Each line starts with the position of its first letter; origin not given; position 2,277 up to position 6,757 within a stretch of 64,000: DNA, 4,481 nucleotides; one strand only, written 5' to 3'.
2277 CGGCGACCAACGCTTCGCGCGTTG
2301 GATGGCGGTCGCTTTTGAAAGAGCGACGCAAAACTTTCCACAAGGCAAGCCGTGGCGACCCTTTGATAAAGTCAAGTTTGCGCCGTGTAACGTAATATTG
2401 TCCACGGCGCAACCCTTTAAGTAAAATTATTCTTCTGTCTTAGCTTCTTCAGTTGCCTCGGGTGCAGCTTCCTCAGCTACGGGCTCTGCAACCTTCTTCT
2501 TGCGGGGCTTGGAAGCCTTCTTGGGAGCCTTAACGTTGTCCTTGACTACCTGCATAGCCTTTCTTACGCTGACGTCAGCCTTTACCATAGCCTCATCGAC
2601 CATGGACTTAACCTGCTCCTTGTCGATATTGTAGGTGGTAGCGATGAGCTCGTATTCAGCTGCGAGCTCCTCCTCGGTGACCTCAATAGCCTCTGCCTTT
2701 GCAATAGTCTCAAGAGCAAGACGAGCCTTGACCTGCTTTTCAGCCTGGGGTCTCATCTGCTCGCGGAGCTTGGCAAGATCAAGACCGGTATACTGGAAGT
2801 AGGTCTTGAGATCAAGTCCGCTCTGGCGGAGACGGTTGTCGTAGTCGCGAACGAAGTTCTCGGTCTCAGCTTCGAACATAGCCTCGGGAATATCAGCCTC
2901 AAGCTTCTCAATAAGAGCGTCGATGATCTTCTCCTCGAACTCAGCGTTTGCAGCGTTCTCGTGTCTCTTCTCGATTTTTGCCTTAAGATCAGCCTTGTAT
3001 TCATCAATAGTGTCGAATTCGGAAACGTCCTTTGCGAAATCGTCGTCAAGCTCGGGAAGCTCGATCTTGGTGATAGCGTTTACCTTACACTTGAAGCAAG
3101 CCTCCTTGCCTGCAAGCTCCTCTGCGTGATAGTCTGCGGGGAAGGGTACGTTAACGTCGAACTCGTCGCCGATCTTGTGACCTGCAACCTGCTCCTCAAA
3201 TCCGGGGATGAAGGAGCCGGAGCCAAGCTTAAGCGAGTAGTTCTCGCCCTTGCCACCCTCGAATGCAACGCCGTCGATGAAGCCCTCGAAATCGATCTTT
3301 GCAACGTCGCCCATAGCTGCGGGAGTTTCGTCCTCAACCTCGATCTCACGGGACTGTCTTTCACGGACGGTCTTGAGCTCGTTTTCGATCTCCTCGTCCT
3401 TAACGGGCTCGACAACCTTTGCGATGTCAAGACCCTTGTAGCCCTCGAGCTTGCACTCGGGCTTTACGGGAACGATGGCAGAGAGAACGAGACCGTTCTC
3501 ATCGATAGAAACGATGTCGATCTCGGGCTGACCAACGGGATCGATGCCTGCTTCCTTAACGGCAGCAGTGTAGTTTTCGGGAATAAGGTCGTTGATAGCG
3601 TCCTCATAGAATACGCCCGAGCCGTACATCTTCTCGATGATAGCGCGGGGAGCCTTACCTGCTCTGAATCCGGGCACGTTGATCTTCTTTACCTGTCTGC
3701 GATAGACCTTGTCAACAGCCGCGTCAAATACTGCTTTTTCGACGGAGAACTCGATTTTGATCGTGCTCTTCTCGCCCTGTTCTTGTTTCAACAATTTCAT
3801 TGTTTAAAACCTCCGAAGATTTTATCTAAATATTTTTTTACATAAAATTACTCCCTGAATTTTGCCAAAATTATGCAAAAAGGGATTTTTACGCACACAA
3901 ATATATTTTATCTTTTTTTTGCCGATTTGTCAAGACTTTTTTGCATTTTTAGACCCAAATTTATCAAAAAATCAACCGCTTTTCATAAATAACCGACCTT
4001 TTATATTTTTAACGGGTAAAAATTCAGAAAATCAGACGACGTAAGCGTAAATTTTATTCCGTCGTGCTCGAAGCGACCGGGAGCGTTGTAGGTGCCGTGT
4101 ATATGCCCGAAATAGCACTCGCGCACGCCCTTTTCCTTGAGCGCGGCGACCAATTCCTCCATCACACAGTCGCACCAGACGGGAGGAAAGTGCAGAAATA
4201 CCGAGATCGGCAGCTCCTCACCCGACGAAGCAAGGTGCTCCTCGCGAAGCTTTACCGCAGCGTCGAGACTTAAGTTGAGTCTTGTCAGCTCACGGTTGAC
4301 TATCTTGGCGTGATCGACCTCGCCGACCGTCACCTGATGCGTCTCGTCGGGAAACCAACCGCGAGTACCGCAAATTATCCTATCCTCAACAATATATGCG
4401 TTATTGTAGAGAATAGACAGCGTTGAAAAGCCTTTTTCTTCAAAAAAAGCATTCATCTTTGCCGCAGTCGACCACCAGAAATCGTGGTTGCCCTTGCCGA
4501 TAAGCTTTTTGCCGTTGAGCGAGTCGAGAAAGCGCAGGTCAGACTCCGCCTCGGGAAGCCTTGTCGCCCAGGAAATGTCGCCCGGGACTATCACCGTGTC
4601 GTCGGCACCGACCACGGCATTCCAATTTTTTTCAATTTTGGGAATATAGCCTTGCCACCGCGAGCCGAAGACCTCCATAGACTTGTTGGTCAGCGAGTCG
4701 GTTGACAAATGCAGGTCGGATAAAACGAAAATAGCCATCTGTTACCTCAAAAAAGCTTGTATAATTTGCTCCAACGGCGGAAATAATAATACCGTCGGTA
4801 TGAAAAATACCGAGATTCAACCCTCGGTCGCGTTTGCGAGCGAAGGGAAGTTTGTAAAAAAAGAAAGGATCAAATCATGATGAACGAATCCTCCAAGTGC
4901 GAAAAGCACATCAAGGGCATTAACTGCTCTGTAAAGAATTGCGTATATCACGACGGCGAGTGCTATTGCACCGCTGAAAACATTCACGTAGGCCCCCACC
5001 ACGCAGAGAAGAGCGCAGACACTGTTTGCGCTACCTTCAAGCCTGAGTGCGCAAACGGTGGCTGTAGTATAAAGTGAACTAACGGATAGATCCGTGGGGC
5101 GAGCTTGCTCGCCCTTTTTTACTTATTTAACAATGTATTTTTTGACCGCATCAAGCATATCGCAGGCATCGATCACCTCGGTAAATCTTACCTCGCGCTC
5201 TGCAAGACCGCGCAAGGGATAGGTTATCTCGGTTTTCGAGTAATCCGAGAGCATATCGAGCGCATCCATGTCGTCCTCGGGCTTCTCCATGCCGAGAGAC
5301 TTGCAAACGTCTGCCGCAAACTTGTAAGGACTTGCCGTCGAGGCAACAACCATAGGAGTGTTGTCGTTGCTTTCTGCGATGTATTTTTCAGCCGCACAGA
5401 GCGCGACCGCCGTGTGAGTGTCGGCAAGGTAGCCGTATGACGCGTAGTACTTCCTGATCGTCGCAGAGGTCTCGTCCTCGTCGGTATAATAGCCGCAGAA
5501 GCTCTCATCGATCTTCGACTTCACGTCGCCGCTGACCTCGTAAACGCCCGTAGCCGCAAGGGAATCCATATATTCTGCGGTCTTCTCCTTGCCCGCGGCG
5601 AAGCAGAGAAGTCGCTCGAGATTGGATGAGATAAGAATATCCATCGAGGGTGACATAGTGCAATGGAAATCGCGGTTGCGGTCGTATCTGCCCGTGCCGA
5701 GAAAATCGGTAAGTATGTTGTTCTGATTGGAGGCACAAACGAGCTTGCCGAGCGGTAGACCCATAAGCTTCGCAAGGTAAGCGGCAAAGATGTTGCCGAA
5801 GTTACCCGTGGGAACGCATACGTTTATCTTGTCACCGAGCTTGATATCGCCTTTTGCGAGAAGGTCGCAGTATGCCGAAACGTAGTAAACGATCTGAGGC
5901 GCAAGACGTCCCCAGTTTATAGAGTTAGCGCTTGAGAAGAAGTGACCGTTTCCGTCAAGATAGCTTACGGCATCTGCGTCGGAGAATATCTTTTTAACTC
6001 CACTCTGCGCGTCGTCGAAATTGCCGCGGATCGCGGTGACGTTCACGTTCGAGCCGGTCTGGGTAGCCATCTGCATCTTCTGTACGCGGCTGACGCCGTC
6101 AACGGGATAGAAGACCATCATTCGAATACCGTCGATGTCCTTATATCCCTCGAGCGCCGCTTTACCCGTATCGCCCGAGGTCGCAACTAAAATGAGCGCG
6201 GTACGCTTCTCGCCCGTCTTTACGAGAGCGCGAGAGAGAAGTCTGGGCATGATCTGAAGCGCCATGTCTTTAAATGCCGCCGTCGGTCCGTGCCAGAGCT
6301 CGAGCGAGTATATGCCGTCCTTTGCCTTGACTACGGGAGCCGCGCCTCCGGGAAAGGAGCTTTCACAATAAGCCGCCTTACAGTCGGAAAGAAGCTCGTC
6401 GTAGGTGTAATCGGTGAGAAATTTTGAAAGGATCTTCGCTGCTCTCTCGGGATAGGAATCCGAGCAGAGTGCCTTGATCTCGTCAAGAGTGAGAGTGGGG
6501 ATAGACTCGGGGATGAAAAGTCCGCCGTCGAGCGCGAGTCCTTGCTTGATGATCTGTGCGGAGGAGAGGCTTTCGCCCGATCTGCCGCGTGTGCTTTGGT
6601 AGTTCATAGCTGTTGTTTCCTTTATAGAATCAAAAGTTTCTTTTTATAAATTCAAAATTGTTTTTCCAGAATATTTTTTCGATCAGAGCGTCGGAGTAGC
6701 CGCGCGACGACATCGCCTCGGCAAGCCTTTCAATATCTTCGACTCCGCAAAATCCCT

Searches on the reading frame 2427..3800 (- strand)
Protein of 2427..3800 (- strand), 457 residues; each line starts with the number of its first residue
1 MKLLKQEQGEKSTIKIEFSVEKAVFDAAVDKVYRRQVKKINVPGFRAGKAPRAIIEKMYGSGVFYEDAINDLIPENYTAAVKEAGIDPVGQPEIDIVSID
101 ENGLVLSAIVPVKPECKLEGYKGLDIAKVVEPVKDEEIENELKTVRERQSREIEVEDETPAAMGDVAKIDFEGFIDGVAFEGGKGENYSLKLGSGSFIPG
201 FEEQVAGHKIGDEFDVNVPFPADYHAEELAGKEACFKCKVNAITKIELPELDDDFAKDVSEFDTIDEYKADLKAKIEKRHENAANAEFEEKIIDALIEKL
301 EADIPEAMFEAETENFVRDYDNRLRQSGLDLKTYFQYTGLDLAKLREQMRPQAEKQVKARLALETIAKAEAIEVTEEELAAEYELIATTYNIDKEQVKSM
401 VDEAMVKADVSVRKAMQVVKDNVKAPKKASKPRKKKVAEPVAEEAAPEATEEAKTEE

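Call 70: search_protein_families(library=pfam, proteins=[window:2427-3800:-], max_evalue=0.00001)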
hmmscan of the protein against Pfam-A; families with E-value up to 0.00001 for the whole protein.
window:2427-3800:- (457 aa): 3 families
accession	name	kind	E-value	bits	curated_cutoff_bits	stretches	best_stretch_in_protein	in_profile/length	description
PF05697.18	Trigger_N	-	1.9e-41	142.1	22.2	1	5-144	4-143/144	Bacterial trigger factor protein (TF)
PF05698.19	Trigger_C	-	1.7e-39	135.9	22.7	1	264-420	1-161/162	Bacterial trigger factor protein (TF) C-terminus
PF00254.34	FKBP_C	-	6.7e-18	65.2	21.1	1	160-239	4-92/94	FKBP-type peptidyl-prolyl cis-trans isomerase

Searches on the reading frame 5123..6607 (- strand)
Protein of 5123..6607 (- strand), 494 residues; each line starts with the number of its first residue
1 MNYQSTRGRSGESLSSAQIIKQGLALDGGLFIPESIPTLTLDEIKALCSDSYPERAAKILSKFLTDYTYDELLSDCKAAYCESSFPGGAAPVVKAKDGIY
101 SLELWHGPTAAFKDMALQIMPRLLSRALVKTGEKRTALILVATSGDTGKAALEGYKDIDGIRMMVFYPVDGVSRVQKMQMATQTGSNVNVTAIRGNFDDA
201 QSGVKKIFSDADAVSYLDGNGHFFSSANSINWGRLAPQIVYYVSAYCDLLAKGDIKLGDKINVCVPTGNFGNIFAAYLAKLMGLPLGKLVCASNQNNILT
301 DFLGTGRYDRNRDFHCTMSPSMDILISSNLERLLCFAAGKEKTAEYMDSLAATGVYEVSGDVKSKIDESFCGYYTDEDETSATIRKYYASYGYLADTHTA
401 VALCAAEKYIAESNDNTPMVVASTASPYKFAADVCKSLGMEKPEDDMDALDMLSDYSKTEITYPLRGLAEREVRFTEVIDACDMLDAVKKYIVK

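Call 70: search_protein_families(library=pfam, proteins=[window:5123-6607:-], max_evalue=0.00001)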
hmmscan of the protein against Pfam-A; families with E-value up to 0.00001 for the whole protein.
window:5123-6607:- (494 aa): 3 families
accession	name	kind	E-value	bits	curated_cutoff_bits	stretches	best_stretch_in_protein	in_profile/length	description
PF14821.11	Thr_synth_N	-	7.6e-19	68.1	25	1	2-80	1-79/79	Threonine synthase N terminus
PF00291.31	PALP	-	1.4e-15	57.9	35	1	99-420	24-290/295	Pyridoxal-phosphate dependent enzyme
PF24857.1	THR4_C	-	1.3e-10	41.6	27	1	399-492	1-83/85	Threonine synthase, C-terminal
